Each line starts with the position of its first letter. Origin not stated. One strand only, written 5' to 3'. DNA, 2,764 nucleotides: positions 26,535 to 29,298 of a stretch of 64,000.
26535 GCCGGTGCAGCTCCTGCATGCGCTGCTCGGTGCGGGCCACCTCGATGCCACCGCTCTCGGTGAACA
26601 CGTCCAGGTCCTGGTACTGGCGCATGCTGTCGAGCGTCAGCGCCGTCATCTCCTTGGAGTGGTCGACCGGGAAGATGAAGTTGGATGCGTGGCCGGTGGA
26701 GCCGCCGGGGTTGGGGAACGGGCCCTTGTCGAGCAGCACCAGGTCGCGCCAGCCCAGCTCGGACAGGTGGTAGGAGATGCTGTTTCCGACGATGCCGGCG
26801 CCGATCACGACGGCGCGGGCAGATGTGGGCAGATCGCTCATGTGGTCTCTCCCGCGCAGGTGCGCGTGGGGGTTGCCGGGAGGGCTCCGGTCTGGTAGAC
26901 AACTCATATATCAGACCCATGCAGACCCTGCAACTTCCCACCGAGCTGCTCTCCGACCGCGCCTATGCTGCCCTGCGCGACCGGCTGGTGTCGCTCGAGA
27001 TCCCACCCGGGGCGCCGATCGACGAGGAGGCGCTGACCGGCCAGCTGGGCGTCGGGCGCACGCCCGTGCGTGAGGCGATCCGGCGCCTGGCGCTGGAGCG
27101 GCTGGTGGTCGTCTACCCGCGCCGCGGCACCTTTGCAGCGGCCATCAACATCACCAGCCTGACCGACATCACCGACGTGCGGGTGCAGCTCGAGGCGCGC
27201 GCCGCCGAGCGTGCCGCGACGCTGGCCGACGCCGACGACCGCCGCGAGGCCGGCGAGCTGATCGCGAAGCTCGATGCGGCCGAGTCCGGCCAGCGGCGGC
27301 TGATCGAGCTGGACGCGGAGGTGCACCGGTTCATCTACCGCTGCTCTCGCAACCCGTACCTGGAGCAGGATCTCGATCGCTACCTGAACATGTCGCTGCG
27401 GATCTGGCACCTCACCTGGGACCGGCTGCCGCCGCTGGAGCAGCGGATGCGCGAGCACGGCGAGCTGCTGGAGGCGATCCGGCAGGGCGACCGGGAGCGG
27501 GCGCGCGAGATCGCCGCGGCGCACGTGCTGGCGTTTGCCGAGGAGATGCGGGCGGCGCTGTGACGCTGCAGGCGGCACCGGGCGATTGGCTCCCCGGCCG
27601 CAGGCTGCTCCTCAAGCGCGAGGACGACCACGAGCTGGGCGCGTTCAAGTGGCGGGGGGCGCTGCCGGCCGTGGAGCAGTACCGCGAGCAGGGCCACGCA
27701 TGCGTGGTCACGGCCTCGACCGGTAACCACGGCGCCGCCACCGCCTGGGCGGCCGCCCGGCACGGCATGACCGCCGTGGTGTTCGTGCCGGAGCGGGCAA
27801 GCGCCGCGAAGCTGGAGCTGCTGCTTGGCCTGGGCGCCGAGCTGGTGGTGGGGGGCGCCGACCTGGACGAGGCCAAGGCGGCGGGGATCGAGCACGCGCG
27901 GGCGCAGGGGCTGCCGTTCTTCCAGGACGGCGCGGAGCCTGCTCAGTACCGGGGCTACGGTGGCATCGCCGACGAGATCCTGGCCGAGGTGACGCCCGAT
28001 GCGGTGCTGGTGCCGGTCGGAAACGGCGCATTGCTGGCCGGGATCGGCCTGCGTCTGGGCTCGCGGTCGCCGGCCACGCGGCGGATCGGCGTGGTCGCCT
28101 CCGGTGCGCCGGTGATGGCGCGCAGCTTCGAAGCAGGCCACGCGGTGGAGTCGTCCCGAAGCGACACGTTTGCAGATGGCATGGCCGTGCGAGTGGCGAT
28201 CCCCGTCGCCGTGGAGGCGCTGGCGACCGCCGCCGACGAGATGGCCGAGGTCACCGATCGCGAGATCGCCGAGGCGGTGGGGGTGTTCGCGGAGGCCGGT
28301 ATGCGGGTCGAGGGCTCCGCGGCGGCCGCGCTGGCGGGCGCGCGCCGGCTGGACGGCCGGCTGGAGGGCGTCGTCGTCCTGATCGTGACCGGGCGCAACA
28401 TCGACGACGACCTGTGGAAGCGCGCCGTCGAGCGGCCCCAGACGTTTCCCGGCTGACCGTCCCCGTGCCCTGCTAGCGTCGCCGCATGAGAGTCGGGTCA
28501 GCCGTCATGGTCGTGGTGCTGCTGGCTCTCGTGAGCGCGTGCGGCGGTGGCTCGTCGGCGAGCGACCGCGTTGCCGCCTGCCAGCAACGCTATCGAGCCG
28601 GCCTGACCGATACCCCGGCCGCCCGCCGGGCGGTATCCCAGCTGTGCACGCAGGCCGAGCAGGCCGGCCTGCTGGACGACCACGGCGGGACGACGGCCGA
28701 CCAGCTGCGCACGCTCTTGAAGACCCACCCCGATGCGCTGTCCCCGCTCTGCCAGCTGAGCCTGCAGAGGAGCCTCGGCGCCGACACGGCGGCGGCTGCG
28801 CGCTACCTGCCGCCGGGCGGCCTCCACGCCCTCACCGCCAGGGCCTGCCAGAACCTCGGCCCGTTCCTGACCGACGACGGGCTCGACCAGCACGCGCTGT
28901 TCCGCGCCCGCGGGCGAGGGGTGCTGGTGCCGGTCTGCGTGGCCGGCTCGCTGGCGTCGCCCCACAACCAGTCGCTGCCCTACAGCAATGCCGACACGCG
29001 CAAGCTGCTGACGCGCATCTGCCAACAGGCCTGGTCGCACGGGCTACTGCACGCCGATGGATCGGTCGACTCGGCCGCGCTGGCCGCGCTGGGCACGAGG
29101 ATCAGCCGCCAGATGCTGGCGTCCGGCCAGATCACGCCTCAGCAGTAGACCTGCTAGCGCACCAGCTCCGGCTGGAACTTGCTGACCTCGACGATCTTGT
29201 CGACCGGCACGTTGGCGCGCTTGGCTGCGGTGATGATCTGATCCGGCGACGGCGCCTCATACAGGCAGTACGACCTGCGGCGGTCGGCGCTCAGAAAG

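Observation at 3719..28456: Integrated corrinoid + flavin + P450 methylated-amine catabolic island in a probable aerobic actinobacterium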

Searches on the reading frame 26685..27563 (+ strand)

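Call 7: search_protein_families(library=pfam, proteins=[window:26685-27563:+])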
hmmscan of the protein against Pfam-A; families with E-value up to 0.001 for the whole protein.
window:26685-27563:+ (292 aa): 2 families
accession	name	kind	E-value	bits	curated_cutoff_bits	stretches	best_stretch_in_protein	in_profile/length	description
PF07729.17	FCD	-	1.1e-23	84.5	24.3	1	161-281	1-123/125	FCD domain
PF00392.27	GntR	-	5.2e-17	61.7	27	1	89-150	1-63/64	Bacterial regulatory proteins, gntR family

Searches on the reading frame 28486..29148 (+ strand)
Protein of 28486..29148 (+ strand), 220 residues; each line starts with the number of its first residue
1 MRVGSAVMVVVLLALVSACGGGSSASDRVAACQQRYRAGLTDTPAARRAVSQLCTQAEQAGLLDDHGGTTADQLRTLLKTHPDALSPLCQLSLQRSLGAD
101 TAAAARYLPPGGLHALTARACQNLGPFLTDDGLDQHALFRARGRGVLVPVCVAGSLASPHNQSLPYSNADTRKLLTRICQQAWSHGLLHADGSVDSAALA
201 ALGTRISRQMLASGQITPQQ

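Call 7: search_protein_families(library=pfam, proteins=[window:28486-29148:+])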
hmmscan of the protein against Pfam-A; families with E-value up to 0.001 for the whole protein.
window:28486-29148:+ (220 aa): 0 families

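Call 15: search_protein_families(library=ncbifam, proteins=[window:28486-29148:+], max_evalue=0.00001)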
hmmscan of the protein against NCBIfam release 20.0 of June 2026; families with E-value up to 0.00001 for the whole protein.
window:28486-29148:+ (220 aa): 0 families

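Call 39: search_protein_families(library=pfam, proteins=[window:28486-29148:+], max_evalue=1)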
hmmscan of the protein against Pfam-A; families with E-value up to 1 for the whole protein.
window:28486-29148:+ (220 aa): 2 families
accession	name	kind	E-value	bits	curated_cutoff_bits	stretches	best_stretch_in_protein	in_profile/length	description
PF19698.5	DUF6197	-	0.081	13.7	24.6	0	128-171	17-61/111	Family of unknown function (DUF6197)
PF21401.2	AcrF3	-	0.23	12.3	27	1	180-213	68-103/129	Cas3 inhibitor AcrF3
